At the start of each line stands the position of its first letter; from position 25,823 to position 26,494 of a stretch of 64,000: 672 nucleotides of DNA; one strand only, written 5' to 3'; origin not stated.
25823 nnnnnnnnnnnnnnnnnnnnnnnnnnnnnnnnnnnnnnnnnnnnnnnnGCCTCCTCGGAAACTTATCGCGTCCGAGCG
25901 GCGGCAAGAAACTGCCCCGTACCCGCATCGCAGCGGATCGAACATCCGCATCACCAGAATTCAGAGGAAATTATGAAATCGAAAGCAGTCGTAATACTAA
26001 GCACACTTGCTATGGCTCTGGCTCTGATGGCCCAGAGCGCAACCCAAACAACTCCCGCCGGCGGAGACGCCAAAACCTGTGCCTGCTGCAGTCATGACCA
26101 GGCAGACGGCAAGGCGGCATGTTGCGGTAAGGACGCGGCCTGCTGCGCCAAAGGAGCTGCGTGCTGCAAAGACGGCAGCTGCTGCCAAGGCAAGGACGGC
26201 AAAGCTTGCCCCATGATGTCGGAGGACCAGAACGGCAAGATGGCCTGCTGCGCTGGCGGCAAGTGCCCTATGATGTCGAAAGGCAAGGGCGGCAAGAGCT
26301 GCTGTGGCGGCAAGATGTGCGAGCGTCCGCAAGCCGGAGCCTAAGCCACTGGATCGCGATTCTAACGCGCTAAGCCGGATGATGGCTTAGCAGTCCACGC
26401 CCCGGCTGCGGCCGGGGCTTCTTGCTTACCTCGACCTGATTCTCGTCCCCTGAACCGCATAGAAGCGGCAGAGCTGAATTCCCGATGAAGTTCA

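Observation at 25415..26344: Gene pair for a secreted His/Met/Cys-rich protein and a secreted 18-Cys CC-doublet metallothionein-like protein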

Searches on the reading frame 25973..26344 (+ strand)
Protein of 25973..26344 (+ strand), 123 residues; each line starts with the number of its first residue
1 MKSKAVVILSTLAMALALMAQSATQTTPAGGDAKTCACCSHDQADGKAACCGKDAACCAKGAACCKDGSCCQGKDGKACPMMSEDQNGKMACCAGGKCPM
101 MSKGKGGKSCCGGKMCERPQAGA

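Call 3: search_protein_families(library=pfam, proteins=[window:25973-26344:+], max_evalue=1)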
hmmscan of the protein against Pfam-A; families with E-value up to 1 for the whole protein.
window:25973-26344:+ (123 aa): 1 family
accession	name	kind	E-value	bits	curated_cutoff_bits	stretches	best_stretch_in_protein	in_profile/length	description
PF10731.15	Anophelin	-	0.18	12.3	27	1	1-27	1-26/65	Thrombin inhibitor from mosquito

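Call 4: search_protein_families(library=ncbifam, proteins=[window:25973-26344:+], max_evalue=1)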
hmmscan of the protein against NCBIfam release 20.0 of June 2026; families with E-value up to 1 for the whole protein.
window:25973-26344:+ (123 aa): 1 family
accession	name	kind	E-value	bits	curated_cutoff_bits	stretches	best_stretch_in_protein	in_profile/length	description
NF007769.1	PRK10455.1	equivalog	0.39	11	174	1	3-43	4-44/160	ATP-independent periplasmic protein-refolding chaperone Spy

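Call 5: find_homologous_proteins(query=window:25973-26341:+, max_evalue=0.01)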
Query window:25973-26341:+ (123 aa): 108 proteins with E <= 0.01 among 124 candidates.
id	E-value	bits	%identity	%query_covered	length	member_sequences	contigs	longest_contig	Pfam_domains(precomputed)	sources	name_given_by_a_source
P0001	2.0e-60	220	100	89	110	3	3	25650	-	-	-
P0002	3.7e-59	216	85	100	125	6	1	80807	-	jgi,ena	jgi:hypothetical protein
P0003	2.9e-56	207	83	100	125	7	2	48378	-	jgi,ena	jgi:hypothetical protein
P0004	1.3e-55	205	82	100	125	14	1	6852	-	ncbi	-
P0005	2.1e-53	198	80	100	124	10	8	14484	-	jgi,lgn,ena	jgi:hypothetical protein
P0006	7.5e-53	196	78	100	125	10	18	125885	-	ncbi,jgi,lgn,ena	ncbi:MAG: hypothetical protein ABR902_00265 [Candidatus Korobacteraceae bacterium]|jgi:hypothetical 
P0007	1.4e-51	192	78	100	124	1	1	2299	-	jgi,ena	-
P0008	2.4e-51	191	87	89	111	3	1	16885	-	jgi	-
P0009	3.8e-51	190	79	100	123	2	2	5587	-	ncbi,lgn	ncbi:MAG: hypothetical protein WA655_21040 [Candidatus Korobacteraceae bacterium]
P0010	1.4e-50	189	80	100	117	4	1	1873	-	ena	-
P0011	2.8e-50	188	78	100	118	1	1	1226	-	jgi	jgi:hypothetical protein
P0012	1.6e-47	179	74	100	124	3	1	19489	-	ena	-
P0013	3.9e-47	177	74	100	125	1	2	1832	-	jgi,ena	-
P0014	6.8e-47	177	72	100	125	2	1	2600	-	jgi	jgi:hypothetical protein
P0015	3.8e-46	174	73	100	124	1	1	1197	-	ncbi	-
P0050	1.2e-38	150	67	100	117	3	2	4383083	-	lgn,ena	-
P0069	8.9e-37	144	65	100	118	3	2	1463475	-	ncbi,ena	-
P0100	3.2e-22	97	55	100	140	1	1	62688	-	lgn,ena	-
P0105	1.4e-17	82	53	91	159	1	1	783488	-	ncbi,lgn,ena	-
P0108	2.0e-7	49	43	85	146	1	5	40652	-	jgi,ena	-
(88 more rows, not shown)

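Call 10: find_encoding_contigs(protein=P0050, flank=8000, max_places=2)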
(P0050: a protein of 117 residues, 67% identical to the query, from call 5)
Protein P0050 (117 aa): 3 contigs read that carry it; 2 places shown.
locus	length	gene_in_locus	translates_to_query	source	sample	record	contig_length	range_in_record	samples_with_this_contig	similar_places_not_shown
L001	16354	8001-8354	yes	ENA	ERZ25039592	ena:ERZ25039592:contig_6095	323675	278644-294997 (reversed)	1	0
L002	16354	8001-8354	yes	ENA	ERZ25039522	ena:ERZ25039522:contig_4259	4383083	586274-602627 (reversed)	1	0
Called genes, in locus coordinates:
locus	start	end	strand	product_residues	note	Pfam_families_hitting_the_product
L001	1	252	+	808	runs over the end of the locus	PF25778:DUF7948, PF06739:SBBP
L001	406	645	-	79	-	-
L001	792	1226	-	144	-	PF01087:GalP_UDP_transf, PF16285:DUF4931_N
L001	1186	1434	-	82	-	-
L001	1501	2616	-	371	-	PF00557:Peptidase_M24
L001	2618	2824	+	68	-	-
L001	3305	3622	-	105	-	PF00202:Aminotran_3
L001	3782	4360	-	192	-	PF00202:Aminotran_3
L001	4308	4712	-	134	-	PF00202:Aminotran_3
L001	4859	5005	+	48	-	-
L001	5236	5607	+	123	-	-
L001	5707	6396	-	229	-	-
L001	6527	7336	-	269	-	-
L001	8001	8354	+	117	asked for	-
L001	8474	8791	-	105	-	PF07110:EthD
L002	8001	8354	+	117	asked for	-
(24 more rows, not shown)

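Call 11: find_encoding_contigs(protein=P0069, flank=8000, max_places=2)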
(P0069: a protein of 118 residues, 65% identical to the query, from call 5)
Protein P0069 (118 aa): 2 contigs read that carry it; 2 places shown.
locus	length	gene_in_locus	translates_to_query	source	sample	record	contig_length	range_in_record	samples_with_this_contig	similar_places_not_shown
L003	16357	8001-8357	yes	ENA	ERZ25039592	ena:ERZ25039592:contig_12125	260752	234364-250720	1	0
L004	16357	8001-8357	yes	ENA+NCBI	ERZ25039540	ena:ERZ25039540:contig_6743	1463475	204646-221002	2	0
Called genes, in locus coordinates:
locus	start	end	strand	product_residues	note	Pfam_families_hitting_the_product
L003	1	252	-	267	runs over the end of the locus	PF06764:DUF1223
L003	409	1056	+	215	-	PF04542:Sigma70_r2, PF08281:Sigma70_r4_2, PF04545:Sigma70_r4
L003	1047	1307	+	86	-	PF13490:zf-HC2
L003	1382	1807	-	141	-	-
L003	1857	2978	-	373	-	PF02275:CBAH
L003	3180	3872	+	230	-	PF01625:PMSR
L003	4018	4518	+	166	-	PF01641:SelR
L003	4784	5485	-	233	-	-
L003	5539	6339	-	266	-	-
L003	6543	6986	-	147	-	-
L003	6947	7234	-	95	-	-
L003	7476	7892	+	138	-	-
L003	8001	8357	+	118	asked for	-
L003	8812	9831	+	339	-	PF13620:CarboxypepD_reg (weak), PF23914:TPR_CcmH_CycH (weak), PF13424:TPR_12 (weak), PF13428:TPR_14 (faint), PF00515:TPR_1 (faint), PF13414:TPR_11 (weak), PF12895:ANAPC3 (weak), PF14559:TPR_19 (weak), +5 more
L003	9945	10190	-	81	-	-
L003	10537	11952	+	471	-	PF12704:MacB_PCD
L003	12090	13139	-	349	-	PF25183:OMP_b-brl_4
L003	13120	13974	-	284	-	PF00593:TonB_dep_Rec_b-barrel (weak), PF25183:OMP_b-brl_4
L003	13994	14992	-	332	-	PF13620:CarboxypepD_reg, PF25183:OMP_b-brl_4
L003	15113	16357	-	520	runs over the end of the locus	PF00593:TonB_dep_Rec_b-barrel, PF25183:OMP_b-brl_4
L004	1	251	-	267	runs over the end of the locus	PF06764:DUF1223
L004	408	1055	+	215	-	PF04542:Sigma70_r2, PF08281:Sigma70_r4_2, PF04545:Sigma70_r4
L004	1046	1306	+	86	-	PF13490:zf-HC2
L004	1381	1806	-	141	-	-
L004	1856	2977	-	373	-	PF02275:CBAH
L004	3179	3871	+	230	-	PF01625:PMSR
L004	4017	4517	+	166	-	PF01641:SelR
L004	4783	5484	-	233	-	-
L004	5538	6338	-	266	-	-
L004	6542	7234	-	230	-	-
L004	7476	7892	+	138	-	-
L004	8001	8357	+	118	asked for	-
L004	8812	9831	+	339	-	PF13620:CarboxypepD_reg (weak), PF23914:TPR_CcmH_CycH (weak), PF13424:TPR_12 (weak), PF13428:TPR_14 (faint), PF13414:TPR_11 (weak), PF14559:TPR_19 (weak), PF12895:ANAPC3, PF14559:TPR_19 (weak), +6 more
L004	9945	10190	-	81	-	-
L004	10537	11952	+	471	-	PF12704:MacB_PCD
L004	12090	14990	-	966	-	PF13620:CarboxypepD_reg, PF25183:OMP_b-brl_4, PF00593:TonB_dep_Rec_b-barrel (weak), PF25183:OMP_b-brl_4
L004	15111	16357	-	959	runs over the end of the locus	PF13620:CarboxypepD_reg, PF25183:OMP_b-brl_4, PF00593:TonB_dep_Rec_b-barrel, PF25183:OMP_b-brl_4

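Call 14: search_solved_structures(query=A1, max_evalue=1)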
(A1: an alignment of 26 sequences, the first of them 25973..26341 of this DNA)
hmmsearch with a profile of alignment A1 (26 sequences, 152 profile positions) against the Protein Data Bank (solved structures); distinct sequences matched with E-value up to 1: 0.

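Call 18: find_related_loci(query=A3, collection=genome_contigs, flank=6000)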
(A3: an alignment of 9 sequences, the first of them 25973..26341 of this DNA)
Query A3 (123 aa) in genome_contigs; peptide patterns used: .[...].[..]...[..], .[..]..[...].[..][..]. (x = any residue, [..] = any of these).
120 stretches matched a pattern; 58 encode a relative of the query (tblastn E <= 1e-3); 57 distinct loci.
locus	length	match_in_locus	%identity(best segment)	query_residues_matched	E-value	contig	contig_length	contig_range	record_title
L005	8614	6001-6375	81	1-123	5e-60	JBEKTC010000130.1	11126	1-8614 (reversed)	MAG: Candidatus Korobacteraceae bacterium isolate SPRUCE 549 SPRUCE_549_130, whole genome shotgun sequence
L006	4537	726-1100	82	1-123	3e-59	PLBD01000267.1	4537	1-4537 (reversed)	MAG: Acidobacteriaceae bacterium isolate bog_257 73.20111000_S1D.39_contig_5143, whole genome shotgun sequence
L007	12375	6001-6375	78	1-123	7e-57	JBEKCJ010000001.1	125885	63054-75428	MAG: Candidatus Korobacteraceae bacterium isolate SPRUCE 157 SPRUCE_157_1, whole genome shotgun sequence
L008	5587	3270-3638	79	1-123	2e-54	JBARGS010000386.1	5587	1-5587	MAG: Candidatus Korobacteraceae bacterium isolate MFD06391_ilm_asm_bin32 k127_175820, whole genome shotgun sequence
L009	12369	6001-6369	74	1-123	3e-51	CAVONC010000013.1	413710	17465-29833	MAG: uncultured Acidobacteriaceae bacterium isolate MFD00008.bin.1.221 genome assembly, contig: contig_41222, whole geno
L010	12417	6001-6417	70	1-123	6e-51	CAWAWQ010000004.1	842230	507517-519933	MAG: uncultured Acidobacteriaceae bacterium isolate MFD05502.bin.1.151 genome assembly, contig: contig_45209, whole geno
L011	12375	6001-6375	80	1-123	8e-51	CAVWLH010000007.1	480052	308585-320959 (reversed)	MAG: uncultured Acidobacteriaceae bacterium isolate MFD05512.bin.1.248 genome assembly, contig: contig_22221, whole geno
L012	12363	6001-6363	75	1-121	5e-49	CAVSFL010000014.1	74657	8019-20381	MAG: uncultured Acidobacteriaceae bacterium isolate MFD01828.bin.1.14 genome assembly, contig: contig_32583, whole genom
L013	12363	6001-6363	73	1-121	8e-49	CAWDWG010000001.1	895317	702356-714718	MAG: uncultured Acidobacteriaceae bacterium isolate MFD05705.bin.1.45 genome assembly, contig: contig_28599, whole genom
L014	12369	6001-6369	74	1-123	8e-48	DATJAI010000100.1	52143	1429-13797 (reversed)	MAG TPA_asm: Candidatus Binatia bacterium isolate SMAG_U15323 k141_1854626, whole genome shotgun sequence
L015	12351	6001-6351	72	1-123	3e-47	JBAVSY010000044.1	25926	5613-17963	MAG: Candidatus Korobacteraceae bacterium isolate MFD01097_ilm_asm_bin2 k127_270829, whole genome shotgun sequence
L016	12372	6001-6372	78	1-123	9e-47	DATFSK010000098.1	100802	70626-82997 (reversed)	MAG TPA_asm: Terriglobales bacterium isolate SMAG_U9382 k141_2919670, whole genome shotgun sequence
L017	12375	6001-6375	71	1-123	8e-47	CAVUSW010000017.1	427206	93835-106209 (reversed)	MAG: uncultured Acidobacteriaceae bacterium isolate MFD00964.bin.2.181 genome assembly, contig: contig_95060, whole geno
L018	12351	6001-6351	68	1-123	3e-46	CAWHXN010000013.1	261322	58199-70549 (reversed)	MAG: uncultured Acidobacteriaceae bacterium isolate MFD00731.bin.1.235 genome assembly, contig: contig_55540, whole geno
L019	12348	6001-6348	70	1-123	2e-45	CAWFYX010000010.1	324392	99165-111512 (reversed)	MAG: uncultured Acidobacteriaceae bacterium isolate MFD09286.bin.2.100 genome assembly, contig: contig_60336, whole geno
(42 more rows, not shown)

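Call 22: find_encoding_contigs(protein=P0105, flank=8000, max_places=1)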
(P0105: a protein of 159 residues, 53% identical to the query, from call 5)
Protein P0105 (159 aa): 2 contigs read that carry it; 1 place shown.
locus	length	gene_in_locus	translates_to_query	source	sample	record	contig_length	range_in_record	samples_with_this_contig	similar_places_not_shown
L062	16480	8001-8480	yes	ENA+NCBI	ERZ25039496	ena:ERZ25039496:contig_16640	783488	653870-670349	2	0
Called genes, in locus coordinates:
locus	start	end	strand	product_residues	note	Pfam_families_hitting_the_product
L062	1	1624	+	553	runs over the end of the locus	PF00884:Sulfatase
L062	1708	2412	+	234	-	PF10677:DUF2490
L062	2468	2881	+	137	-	PF02656:DUF202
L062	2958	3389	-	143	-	PF04191:PEMT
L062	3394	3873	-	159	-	PF04134:DCC1-like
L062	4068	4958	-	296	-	-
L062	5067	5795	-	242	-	-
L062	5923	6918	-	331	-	PF08240:ADH_N, PF00107:ADH_zinc_N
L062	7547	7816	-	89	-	-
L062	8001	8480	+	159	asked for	-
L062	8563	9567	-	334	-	PF14903:WG_beta_rep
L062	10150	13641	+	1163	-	PF16918:PknG_TPR (weak), PF13432:TPR_16, PF00515:TPR_1, PF07719:TPR_2 (weak), PF12895:ANAPC3 (weak), PF14559:TPR_19, PF13517:FG-GAP_3, PF07593:UnbV_ASPIC, +17 more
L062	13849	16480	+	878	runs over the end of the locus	PF13435:Cytochrome_C554 (weak), PF13432:TPR_16, PF14559:TPR_19, PF13424:TPR_12 (weak), PF13432:TPR_16, PF23914:TPR_CcmH_CycH, PF13371:TPR_9 (weak), PF14559:TPR_19, +16 more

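Call 23: find_encoding_contigs(protein=P0108, flank=8000, max_places=2)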
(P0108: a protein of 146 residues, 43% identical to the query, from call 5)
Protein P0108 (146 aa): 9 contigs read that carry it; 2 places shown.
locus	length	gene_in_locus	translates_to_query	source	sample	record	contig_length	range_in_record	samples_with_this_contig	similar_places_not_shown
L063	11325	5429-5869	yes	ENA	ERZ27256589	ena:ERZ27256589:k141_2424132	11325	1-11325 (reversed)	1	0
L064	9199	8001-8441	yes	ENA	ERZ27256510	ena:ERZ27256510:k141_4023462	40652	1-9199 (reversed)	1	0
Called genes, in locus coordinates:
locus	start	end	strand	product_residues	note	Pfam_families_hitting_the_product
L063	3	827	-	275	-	?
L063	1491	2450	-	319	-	PF08240:ADH_N (faint), PF13602:ADH_zinc_N_2 (faint), PF00107:ADH_zinc_N (weak)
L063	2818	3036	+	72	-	-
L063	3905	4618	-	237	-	-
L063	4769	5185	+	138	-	-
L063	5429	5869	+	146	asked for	-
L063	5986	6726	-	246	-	-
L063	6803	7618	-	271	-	-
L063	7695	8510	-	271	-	-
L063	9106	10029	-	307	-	PF00515:TPR_1 (faint), PF07719:TPR_2 (faint), PF13174:TPR_6 (faint), PF13181:TPR_8 (faint), PF13371:TPR_9, PF13432:TPR_16, PF14559:TPR_19, PF13432:TPR_16 (weak), +8 more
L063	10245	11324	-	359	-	?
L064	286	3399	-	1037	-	-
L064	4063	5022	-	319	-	PF08240:ADH_N (faint), PF00107:ADH_zinc_N, PF13602:ADH_zinc_N_2 (weak)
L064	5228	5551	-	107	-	-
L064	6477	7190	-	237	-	-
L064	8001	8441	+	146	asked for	-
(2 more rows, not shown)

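Call 24: find_encoding_contigs(protein=P0100, flank=8000, max_places=1)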
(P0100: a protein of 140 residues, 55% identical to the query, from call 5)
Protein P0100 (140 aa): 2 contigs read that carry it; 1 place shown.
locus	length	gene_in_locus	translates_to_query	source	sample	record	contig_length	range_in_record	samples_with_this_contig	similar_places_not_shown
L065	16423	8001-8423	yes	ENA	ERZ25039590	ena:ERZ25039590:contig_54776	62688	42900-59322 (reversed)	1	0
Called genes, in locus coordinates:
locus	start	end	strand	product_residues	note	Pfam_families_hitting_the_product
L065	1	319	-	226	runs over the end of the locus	PF12637:TSCPD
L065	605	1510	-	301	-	PF02867:Ribonuc_red_lgC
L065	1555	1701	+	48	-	-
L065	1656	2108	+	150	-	-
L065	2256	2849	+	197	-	-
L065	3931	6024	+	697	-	PF01979:Amidohydro_1, PF07969:Amidohydro_3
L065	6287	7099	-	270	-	-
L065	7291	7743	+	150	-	-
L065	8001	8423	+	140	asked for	-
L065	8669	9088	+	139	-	-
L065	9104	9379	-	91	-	-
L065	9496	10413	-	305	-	PF19300:BPD_transp_1_N, PF00528:BPD_transp_1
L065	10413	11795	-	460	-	PF01595:CNNM, PF00571:CBS, PF03471:CorC_HlyC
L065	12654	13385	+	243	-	PF00171:Aldedh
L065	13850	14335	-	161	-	-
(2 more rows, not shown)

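Call 45: search_protein_representatives(alignment_id=A5)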
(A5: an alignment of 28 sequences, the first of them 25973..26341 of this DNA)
Query: 28 sequences, 132 profile positions. Proteins with E-value up to 0.001 (for the whole library): 73; up to 1e-10: 28; up to 1e-30: 5. The best 73 are listed.
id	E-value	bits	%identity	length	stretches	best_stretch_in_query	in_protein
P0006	1.3e-51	190.4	-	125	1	1-124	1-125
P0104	1.3e-38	148.4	-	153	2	1-121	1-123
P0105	1.0e-35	139.0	-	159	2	1-125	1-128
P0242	6.9e-34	133.1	-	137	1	1-123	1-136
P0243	4.4e-33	130.5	-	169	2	1-120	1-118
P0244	4.8e-28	114.2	-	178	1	1-98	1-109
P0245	2.2e-27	112.0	-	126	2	1-63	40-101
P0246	4.5e-27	111.0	-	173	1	1-128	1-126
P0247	5.0e-26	107.7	-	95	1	1-67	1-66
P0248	3.6e-24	101.6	-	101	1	1-85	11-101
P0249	5.1e-24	101.2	-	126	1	1-122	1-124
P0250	6.3e-24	100.9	-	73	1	1-67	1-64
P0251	6.5e-24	100.8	-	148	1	1-129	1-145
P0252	2.0e-23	99.2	-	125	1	1-123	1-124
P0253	2.5e-21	92.5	-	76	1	1-62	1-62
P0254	9.7e-17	77.6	-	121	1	1-119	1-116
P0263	2.9e-13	66.4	-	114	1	1-121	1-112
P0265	2.0e-11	60.4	-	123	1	2-124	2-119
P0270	1.3e-09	54.6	-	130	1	4-120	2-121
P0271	1.6e-09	54.2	-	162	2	1-126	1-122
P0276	2.5e-08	50.4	-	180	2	1-123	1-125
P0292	2.0e-05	41.0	-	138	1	2-127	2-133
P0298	7.4e-05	39.2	-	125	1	1-122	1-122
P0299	7.7e-05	39.1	-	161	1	1-121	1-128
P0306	5.1e-04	36.4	-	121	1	4-122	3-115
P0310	7.1e-04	36.0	-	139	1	1-121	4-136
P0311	8.1e-04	35.8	-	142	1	10-124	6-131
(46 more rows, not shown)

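Call 68: search_protein_families(library=pfam, alignment_id=A7, max_evalue=0.05)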
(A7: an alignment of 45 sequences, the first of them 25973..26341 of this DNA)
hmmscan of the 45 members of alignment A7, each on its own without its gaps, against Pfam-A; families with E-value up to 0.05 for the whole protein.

A. member 1, window:25973-26341:+ (123 aa): 0 families

B. families by the number of members that match (of 45 scanned): 6 families
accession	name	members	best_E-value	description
PF00396.23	Granulin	1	0.0044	Granulin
PF11037.13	Musclin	1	0.017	Insulin-resistance promoting peptide in skeletal muscle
PF16981.10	Chi-conotoxin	1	0.025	chi-Conotoxin or t superfamily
PF10039.14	DUF2275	1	0.028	Predicted integral membrane protein (DUF2275)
PF23954.1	DUF7283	1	0.03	Family of unknown function (DUF7283)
PF13663.11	DUF4148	1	0.042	Domain of unknown function (DUF4148)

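Call 77: list_cluster_members(proteins=[P0276, P0298, P0292, P0311, P0265, P0270, P0299, P0263, P0306, P0254])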
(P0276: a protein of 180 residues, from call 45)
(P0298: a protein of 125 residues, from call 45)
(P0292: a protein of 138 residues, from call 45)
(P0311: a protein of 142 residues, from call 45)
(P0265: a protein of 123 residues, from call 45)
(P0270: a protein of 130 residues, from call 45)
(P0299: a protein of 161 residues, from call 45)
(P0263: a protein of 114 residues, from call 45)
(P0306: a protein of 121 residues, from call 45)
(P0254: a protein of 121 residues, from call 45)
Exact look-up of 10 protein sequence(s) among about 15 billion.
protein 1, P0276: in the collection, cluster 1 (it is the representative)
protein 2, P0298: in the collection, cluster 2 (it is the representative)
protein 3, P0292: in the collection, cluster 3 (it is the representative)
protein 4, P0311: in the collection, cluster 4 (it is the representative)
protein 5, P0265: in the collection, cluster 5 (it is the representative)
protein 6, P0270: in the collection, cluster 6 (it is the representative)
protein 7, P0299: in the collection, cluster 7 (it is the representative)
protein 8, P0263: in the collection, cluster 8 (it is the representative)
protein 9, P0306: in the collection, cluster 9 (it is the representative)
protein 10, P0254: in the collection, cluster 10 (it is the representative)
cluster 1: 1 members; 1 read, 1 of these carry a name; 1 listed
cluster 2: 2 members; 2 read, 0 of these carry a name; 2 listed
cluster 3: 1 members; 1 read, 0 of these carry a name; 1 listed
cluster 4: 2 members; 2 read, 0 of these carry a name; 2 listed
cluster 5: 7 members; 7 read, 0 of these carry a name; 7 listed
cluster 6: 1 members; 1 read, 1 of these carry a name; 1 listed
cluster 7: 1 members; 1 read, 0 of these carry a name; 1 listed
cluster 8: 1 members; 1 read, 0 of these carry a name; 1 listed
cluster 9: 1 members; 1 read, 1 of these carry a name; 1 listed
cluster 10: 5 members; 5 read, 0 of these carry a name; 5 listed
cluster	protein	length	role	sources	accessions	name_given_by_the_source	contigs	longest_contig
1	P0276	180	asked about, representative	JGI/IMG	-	hypothetical protein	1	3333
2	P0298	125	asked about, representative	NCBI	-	-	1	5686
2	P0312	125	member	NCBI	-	-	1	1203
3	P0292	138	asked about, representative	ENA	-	-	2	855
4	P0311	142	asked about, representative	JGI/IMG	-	-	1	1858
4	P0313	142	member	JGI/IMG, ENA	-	-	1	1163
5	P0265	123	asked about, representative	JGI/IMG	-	-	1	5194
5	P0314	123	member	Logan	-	-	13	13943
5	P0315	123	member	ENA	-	-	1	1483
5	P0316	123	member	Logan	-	-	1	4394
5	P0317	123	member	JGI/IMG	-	-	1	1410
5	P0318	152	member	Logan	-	-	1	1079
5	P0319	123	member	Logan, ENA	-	-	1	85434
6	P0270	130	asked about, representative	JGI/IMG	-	hypothetical protein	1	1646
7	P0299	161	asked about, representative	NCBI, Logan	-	-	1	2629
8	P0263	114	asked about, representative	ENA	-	-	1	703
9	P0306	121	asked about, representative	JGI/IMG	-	hypothetical protein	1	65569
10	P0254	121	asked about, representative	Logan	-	-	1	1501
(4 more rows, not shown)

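Call 78: find_encoding_contigs(protein=P0306, flank=5000, max_places=1)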
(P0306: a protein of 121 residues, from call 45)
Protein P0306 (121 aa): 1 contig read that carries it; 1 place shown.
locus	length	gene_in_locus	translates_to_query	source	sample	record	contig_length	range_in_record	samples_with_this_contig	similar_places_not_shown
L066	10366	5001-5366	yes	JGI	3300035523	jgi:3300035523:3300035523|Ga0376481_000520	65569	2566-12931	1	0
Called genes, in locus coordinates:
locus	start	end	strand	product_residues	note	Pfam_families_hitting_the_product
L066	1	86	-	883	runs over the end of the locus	?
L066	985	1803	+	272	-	-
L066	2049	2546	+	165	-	PF02482:Ribosomal_S30AE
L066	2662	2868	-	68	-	-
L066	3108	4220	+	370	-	PF13668:Ferritin_2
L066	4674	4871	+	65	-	-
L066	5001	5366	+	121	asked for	-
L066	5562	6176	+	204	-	PF00081:Sod_Fe_N, PF02777:Sod_Fe_C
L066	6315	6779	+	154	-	PF04120:Iron_permease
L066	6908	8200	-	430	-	PF01979:Amidohydro_1, PF07969:Amidohydro_3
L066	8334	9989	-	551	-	PF13240:Zn_Ribbon_1 (faint), PF08238:Sel1 (faint)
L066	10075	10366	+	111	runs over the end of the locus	PF25213:HVO_A0261_N (faint), PF01022:HTH_5, PF12802:MarR_2 (weak), PF12840:HTH_20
